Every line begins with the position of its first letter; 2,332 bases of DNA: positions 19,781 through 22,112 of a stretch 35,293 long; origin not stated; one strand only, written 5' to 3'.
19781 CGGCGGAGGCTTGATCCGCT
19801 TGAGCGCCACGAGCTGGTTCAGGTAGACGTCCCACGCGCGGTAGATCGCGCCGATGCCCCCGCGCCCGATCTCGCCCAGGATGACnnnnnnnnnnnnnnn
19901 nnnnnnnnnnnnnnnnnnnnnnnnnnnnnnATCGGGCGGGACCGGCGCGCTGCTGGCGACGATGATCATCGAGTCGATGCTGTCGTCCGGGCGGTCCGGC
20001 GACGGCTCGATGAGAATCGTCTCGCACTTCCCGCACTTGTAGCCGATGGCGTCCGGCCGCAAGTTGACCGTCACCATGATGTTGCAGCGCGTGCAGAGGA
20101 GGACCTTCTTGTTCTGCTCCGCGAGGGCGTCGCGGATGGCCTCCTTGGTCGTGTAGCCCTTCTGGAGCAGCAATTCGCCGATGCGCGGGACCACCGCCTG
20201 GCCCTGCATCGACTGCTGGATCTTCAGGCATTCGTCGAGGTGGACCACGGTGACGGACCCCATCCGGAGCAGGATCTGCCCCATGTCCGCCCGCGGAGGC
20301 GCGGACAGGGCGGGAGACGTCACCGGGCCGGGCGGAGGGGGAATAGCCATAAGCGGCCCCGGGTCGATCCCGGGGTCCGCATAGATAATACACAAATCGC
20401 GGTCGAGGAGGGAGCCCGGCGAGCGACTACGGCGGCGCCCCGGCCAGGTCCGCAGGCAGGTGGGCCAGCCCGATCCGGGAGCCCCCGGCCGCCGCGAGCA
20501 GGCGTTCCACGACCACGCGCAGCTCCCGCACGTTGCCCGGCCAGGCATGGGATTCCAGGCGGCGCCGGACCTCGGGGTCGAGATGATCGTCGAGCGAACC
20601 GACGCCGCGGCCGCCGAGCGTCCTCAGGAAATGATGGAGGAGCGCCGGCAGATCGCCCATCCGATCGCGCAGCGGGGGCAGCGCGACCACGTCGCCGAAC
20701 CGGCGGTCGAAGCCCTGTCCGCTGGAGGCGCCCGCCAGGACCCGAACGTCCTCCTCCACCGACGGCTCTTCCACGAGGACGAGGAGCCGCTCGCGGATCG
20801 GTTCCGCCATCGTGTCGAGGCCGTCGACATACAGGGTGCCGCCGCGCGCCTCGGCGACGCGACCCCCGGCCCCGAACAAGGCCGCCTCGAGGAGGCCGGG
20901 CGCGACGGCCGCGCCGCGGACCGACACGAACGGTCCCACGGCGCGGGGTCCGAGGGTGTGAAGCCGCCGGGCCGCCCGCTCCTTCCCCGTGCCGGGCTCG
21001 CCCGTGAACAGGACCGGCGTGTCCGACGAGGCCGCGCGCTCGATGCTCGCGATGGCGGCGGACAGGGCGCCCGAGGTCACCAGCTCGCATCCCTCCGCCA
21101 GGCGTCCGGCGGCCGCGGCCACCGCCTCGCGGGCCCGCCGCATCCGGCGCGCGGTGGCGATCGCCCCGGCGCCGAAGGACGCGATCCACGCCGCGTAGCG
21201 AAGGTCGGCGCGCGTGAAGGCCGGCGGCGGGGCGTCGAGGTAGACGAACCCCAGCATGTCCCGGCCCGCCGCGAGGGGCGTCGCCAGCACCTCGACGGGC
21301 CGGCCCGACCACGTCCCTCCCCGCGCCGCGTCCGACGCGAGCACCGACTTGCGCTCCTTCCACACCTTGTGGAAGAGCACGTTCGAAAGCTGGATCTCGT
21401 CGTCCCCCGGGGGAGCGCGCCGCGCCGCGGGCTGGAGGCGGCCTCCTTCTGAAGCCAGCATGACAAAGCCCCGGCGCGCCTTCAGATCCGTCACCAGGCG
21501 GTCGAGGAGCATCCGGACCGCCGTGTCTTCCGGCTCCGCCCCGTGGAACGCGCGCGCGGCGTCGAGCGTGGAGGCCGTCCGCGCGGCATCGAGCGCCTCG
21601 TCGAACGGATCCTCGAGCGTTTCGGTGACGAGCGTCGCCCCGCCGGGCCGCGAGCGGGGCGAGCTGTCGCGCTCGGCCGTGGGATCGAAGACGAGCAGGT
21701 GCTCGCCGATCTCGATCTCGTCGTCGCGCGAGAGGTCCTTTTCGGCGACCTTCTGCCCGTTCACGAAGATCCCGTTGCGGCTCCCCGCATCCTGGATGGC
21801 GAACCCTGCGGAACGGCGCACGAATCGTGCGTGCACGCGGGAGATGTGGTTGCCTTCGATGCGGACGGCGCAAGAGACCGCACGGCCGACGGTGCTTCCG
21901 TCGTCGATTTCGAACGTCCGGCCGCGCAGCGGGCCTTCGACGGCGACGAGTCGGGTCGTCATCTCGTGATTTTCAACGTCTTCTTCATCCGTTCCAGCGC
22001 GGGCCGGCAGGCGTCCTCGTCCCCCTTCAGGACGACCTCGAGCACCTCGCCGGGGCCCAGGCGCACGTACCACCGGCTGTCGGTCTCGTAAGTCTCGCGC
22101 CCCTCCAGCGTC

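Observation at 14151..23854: Same-strand supra-operon TGase / FHA-AAA+ / MshEN-kinase / GGDEF*-STAND: candidate module coupling c-di-GMP to Ser/Thr phosphorylation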

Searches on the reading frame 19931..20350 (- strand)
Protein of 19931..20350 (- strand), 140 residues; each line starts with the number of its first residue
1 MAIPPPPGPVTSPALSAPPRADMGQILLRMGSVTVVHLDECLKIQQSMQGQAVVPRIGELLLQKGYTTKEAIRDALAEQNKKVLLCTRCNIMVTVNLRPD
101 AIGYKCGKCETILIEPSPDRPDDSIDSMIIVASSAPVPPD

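Call 69: predict_structure(alignment_id=A4)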
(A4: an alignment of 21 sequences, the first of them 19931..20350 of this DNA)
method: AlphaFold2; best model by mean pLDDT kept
length: 140 residues; sequences in the alignment: 21
mean_pLDDT: 65.5   pTM: 0.40
mean pLDDT of the five models: 65.5, 62.6, 62.4, 61.6, 61.0
residues with pLDDT >= 90: 0; 70-90: 74; 50-70: 35; < 50: 31
segments of 3 or more residues with pLDDT < 50: 7-20, 124-133
pLDDT, mean of each block of 10 residues (from residue 1): 48 40 70 78 77 72 77 69 77 70 75 72 46 48
secondary structure, 60 per line:
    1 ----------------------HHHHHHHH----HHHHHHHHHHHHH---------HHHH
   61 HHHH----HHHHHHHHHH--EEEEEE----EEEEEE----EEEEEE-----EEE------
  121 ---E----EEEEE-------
elements in order: H23-30 H35-47 H57-64 H69-78 E81-86 E91-96 E101-106 E112-114 E129-133

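Call 72: fold_search(model_id=the predicted structure, library=pdb)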
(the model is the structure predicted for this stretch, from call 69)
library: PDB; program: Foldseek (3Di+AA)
matches with E <= 10: 181; with E <= 0.001: 0
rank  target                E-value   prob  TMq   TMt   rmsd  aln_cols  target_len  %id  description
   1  9glg_A                5.2e-02  1.00  0.37  0.37   1.0        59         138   30  X-ray structure of the Thermus thermophilus Q218E mutant of the PilF-GSPIIB domain in the c-di-GMP bound state (released 2025-06-25)
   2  8pe0_A                7.1e-02  1.00  0.37  0.37   0.9        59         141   32  X-ray structure of the Thermus thermophilus K167L mutant of the PilF-GSPIIB domain in the c-di-GMP bound state (released 2024-06-26)
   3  8pdk_A                8.0e-02  1.00  0.37  0.37   0.9        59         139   32  X-ray structure of the Thermus thermophilus PilF-GSPIIB domain in the c-di-GMP bound state (released 2024-06-26)
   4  8pfa_A                1.1e-01  1.00  0.37  0.37   1.0        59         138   32  X-ray structure of the Thermus thermophilus K167R mutant of the PilF-GSPIIB domain in the c-di-GMP bound state (released 2024-06-26)
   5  9gl5_A                1.3e-01  1.00  0.37  0.38   1.0        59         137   30  X-ray structure of the Thermus thermophilus Q190E mutant of the PilF-GSPIIB domain in the c-di-GMP bound state (released 2025-06-25)
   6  5htl_B                1.4e-01  1.00  0.36  0.36   1.3        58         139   24  Structure of MshE with cdg (released 2016-10-05)
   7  8pkz_MODEL_1_A        1.8e-01  1.00  0.37  0.35   1.5        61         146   31  NMR solution structure of PilF-GSPIIB in the c-di-GMP bound state (released 2024-07-10)
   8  5htl_A                2.6e-01  0.99  0.34  0.34   1.8        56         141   25  Structure of MshE with cdg (released 2016-10-05)
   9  5fd5_C                2.6e-01  0.16  0.22  0.23  11.0       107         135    9  manganese uptake regulator (released 2016-12-28)
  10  5fd5_A                3.1e-01  0.15  0.23  0.23  11.0       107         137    9  manganese uptake regulator (released 2016-12-28)
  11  4ray_B                4.5e-01  0.14  0.25  0.25   9.0       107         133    7  Crystal structure of Magnetospirillum gryphiswaldense MSR-1 Apo-Fur (released 2015-07-15)
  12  5fd5_B                5.1e-01  0.12  0.22  0.23  11.0       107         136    9  manganese uptake regulator (released 2016-12-28)
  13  1ftf_C                5.8e-01  0.06  0.15  0.18  11.9       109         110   14  CRYSTAL STRUCTURE OF STREPTOCOCCUS PNEUMONIAE ACYL CARRIER PROTEIN SYNTHASE (NATIVE 2) (released 2001-09-12)
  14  2k2d_MODEL_1_A        6.6e-01  0.54  0.23  0.60   9.9        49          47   28  Solution NMR structure of C-terminal domain of human pirh2. Northeast Structural Genomics Consortium (NESG) ta (released 2008-04-15)
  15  9kbo_D                7.4e-01  0.14  0.25  0.20  16.1       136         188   13  Crystal structure of human Shiftless (SFL) containing phosphorylation sites Ser249, Thr250, Thr253 and Ser256 (released 2025-11-19)
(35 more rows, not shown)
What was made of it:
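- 18320..20350 (-): STK3, a single-pass receptor-type non-RD Hanks kinase. Domain order: MshEN-like four-helix unit (res 22-79), CxxC-x16-CxxC zinc ribbon, kinase (VALK181, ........291, DFG311, APE336), TM 474-501, and a ~175-aa extracytoplasmic C-terminal domain. AF2 plus Foldseek to 8pdk and 5htl (calls 69, 72).
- Closest known: MshEN / GSPII c-di-GMP receptor domains. Same: 56-61 residues superpose at 0.9-1.8 Å (call 72), with 24-32% identity.
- The MshEN fold matches at rmsd 0.9-1.8 Å with probability 1.0 (call 72).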

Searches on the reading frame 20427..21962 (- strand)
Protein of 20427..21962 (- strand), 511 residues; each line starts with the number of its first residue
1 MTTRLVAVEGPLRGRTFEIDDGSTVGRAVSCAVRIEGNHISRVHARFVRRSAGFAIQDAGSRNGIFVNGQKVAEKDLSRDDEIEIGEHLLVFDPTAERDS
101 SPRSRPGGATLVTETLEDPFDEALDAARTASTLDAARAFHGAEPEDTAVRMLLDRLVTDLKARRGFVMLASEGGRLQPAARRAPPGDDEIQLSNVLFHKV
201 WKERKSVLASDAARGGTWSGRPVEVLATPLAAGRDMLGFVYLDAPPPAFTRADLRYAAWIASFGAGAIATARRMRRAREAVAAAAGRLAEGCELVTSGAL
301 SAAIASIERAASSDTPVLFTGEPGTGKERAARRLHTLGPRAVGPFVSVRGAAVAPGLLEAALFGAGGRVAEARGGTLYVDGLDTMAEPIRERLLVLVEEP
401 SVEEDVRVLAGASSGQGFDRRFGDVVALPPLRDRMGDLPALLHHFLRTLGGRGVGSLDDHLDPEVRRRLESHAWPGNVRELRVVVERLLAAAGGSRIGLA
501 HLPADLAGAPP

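Call 4: search_protein_families(library=pfam, proteins=[window:20427-21962:-], max_evalue=0.01)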
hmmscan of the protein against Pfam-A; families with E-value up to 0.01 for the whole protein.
window:20427-21962:- (511 aa): 8 families
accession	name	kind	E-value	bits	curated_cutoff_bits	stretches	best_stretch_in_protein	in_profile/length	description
PF00158.32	Sigma54_activat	-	8.2e-18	65.1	20.2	1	297-403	5-123/168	Sigma-54 interaction domain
PF25601.1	AAA_lid_14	-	1.4e-17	63.8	27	1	432-508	1-76/87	AAA+ ATPase lid domain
PF00498.31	FHA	-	2.9e-15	56.9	20.7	1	24-86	2-67/67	FHA domain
PF16697.10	Yop-YscD_cpl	-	8.9e-11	42.3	33.2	1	9-94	4-92/94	Inner membrane component of T3SS, cytoplasmic domain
PF14532.12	Sigma54_activ_2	-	9.5e-10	39.3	25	1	303-413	9-108/138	Sigma-54 interaction domain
PF13492.12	GAF_3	-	1.6e-05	25.8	27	1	149-268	6-127/129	GAF domain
PF01590.32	GAF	-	0.00018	22.5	22.4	1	146-263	3-128/133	GAF domain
PF01078.27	Mg_chelatase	-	0.0048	16.8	20.3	0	303-339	11-47/207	Magnesium chelatase, subunit ChlI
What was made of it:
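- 20427..21962 (-): FHA–GAF–degenerate σ54-type AAA+ protein (a pseudo-EBP). Its start overlaps the TGase stop (ATGA). Pfam FHA, GAF, partial Sigma54_activat (65 bits) and AAA_lid_14, with no HTH_8 (call 4).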

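Call 9: find_related_loci(query=window:20427-21962:-, collection=genome_contigs, flank=10000)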
Query window:20427-21962:- (511 aa) in genome_contigs; peptide patterns used: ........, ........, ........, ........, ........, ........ (x = any residue, [..] = any of these).
179 stretches matched a pattern; 8 encode a relative of the query (tblastn E <= 1e-3); 8 distinct loci.
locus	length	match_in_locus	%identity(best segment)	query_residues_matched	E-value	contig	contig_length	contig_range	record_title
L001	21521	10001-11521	79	3-509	0e+0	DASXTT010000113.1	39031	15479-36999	MAG TPA_asm: Planctomycetota bacterium isolate SMAG_U4699 k141_333330, whole genome shotgun sequence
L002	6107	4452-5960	80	3-505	0e+0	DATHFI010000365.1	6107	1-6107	MAG TPA_asm: Planctomycetota bacterium isolate SMAG_U12443 k141_102758, whole genome shotgun sequence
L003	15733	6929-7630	33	296-506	1e-28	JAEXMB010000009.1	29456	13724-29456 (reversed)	MAG: Proteobacteria bacterium isolate OH_HBlB_32 k127_1539079, whole genome shotgun sequence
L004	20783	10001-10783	31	272-502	8e-24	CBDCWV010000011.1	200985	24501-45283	MAG: Myxococcota bacterium isolate 34004a8b-9376-4cd6-be01-4685081f5010 genome assembly, contig: contig_11, whole genome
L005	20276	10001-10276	39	5-95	2e-12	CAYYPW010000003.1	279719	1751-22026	MAG TPA_asm: uncultured Moraxellaceae bacterium isolate SRP302895_co1_392 genome assembly, contig: NODE_59_length_279719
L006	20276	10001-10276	38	5-95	5e-12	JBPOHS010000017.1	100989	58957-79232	MAG: Pseudomonadota bacterium isolate MAG_241 c_000000380607, whole genome shotgun sequence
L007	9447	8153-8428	32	14-101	2e-6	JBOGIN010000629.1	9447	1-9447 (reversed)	MAG: Vicinamibacteraceae bacterium isolate M3-S_metawrap_bin.178 k127_4009643, whole genome shotgun sequence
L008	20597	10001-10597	28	209-406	6e-5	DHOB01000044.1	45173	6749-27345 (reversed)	MAG TPA_asm: Ruminococcaceae bacterium UBA5401 UBA5401_contig_4090, whole genome shotgun sequence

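Call 35: search_solved_structures(query=window:20427-21962:-, max_evalue=0.00001, show_alignments=2)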
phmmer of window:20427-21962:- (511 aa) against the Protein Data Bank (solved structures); distinct sequences matched with E-value up to 0.00001: 44.
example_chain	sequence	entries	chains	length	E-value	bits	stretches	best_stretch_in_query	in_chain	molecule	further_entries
5m7n_A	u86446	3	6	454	4.1e-23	85.2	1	278-495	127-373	Nitrogen assimilation regulatory protein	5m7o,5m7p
2vii_A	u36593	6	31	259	1.8e-22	83.1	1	304-495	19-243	PSP OPERON TRANSCRIPTIONAL ACTIVATOR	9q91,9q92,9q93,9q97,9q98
4qnm_A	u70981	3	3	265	1.9e-22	83.1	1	304-495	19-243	Psp operon transcriptional activator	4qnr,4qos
2bjw_A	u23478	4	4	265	1.9e-22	83.1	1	304-495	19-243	PSP OPERON TRANSCRIPTIONAL ACTIVATOR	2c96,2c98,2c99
9q90_1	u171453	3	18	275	2.2e-22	82.8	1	304-496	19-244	Psp operon transcriptional activator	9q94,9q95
5nss_F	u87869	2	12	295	2.6e-22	82.6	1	303-496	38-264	Psp operon transcriptional activator | Transcription activator PspF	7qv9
2bjv_A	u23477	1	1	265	9.9e-22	80.7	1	304-495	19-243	PSP OPERON TRANSCRIPTIONAL ACTIVATOR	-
2c9c_A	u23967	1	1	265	1.3e-21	80.3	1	304-495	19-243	PSP OPERON TRANSCRIPTIONAL ACTIVATOR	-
1ojl_A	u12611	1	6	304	6.3e-21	78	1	297-510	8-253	TRANSCRIPTIONAL REGULATORY PROTEIN ZRAR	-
26jl_A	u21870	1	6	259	1.3e-20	77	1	300-504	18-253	Flagellar regulatory protein A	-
5ep1_A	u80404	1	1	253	8.4e-20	74.3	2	300-395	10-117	Putative repressor protein luxO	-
6jdl_A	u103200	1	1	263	8.6e-20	74.3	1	296-504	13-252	Nitrogen assimilation regulatory protein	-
5ep2_A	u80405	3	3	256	8.9e-20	74.3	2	300-395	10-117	Putative repressor protein luxO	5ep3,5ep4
6jdi_A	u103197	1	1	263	9e-20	74.2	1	296-504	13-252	Nitrogen assimilation regulatory protein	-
7ejw_C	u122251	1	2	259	9.3e-20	74.2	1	296-504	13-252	Transcriptional regulator FleQ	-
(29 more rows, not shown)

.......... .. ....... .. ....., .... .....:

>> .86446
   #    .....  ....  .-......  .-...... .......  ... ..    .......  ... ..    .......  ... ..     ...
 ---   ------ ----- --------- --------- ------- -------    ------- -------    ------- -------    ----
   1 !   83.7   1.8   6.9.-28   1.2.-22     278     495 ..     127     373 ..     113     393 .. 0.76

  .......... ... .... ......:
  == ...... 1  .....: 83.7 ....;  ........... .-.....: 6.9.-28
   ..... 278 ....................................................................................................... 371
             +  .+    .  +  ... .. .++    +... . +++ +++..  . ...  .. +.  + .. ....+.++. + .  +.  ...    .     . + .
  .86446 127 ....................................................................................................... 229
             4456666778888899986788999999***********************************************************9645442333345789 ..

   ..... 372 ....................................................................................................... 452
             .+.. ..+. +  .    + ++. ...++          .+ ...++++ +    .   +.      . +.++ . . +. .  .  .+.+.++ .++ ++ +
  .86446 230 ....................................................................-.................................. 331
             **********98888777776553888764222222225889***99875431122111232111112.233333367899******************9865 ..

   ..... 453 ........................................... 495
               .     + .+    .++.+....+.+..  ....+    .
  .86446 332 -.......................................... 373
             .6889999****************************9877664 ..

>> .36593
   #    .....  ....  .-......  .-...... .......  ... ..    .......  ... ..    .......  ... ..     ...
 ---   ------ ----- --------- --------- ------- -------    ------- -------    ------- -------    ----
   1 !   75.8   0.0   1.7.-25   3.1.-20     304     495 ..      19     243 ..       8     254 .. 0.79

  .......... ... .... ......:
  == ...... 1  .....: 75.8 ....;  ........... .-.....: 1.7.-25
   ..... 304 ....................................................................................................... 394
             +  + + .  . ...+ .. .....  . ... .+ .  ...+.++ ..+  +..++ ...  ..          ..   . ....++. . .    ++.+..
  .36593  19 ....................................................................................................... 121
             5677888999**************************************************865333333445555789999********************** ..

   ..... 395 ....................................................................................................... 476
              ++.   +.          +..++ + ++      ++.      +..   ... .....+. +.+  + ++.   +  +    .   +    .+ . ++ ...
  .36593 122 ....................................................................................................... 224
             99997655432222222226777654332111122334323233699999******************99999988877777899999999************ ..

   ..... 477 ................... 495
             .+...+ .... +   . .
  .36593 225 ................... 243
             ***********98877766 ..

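Call 55: search_protein_families(library=padloc, proteins=[window:20427-21962:-], max_evalue=0.001)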
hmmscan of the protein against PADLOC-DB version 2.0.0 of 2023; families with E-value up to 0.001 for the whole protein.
window:20427-21962:- (511 aa): 3 families
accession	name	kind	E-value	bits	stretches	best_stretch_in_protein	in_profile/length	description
PDLC01995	RtcR_PspF2--CARF_AAA_HTH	-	3.1e-33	113.6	2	293-402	169-290/481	-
PDLC01994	RtcR_PspF1--CARF_AAA_HTH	-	1.6e-11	42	2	423-493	319-389/468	-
PDLC01993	RtcR--CARF_AAA_HTH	-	2.5e-11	40.7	1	299-381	188-286/523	-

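Call 56: search_protein_families(library=ncbifam, proteins=[window:20427-21962:-], max_evalue=0.001)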
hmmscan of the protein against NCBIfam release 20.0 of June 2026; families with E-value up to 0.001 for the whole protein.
window:20427-21962:- (511 aa): 27 families (the best 25 are shown)
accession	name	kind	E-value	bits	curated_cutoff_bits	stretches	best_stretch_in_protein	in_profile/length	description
TIGR02974.1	phageshock_pspF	equivalog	1.1e-31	110.3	443.55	1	297-494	5-235/336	phage shock protein operon transcriptional activator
TIGR01818.1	ntrC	equivalog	1.2e-31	110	558.6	1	277-508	119-383/463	nitrogen regulation protein NR(I)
NF051870.1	NAssimRespRegNtrX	equivalog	2.2e-28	99.4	600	1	290-496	137-372/452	nitrogen assimilation response regulator NtrX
TIGR01817.1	nifA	equivalog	5.7e-28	98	528.85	2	281-402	185-319/534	nif-specific transcriptional activator NifA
NF038308.1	RNA_repair_RtcR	equivalog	1e-25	90.6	650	2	296-399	185-304/530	RNA repair transcriptional activator RtcR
NF008622.0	PRK11608.1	equivalog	1.4e-25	90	529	1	307-493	22-241/329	phage shock protein operon transcriptional activator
NF003451.0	PRK05022.1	equivalog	2.9e-25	89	476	2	226-365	116-264/512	nitric oxide reductase transcriptional regulator NorR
TIGR02915.1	PEP_resp_reg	equivalog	2.1e-24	86.2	502.6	2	294-400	142-260/445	PEP-CTERM-box response regulator transcription factor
NF050807.1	TransRegFlbDCaul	equivalog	1.5e-23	83.4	750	2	297-401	124-240/454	sigma-54-dependent transcriptional regulator FlbD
NF008469.0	PRK11361.1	equivalog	3.2e-23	82.2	714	2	294-400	146-264/461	acetoacetate metabolism transcriptional regulator AtoC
NF008485.2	PRK11388.1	equivalog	5.4e-23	81.2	551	2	426-507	497-576/643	dihydroxyacetone kinase operon transcriptional regulator DhaR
NF041552.1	TF_PrdR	equivalog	1.3e-22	79.8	795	2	426-506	435-514/577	sigma-54 dependent transcriptional regulator PrdR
NF008176.1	PRK10923.1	equivalog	4.2e-22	78.4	620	1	304-507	151-386/469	nitrogen regulation protein NR(I)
TIGR02329.1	propionate_PrpR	equivalog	1.3e-21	76.9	499.2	2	285-402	206-336/526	propionate catabolism operon regulatory protein PrpR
NF011953.0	PRK15424.1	equivalog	1.3e-21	76.8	703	1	297-488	225-461/538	propionate catabolism operon regulatory protein PrpR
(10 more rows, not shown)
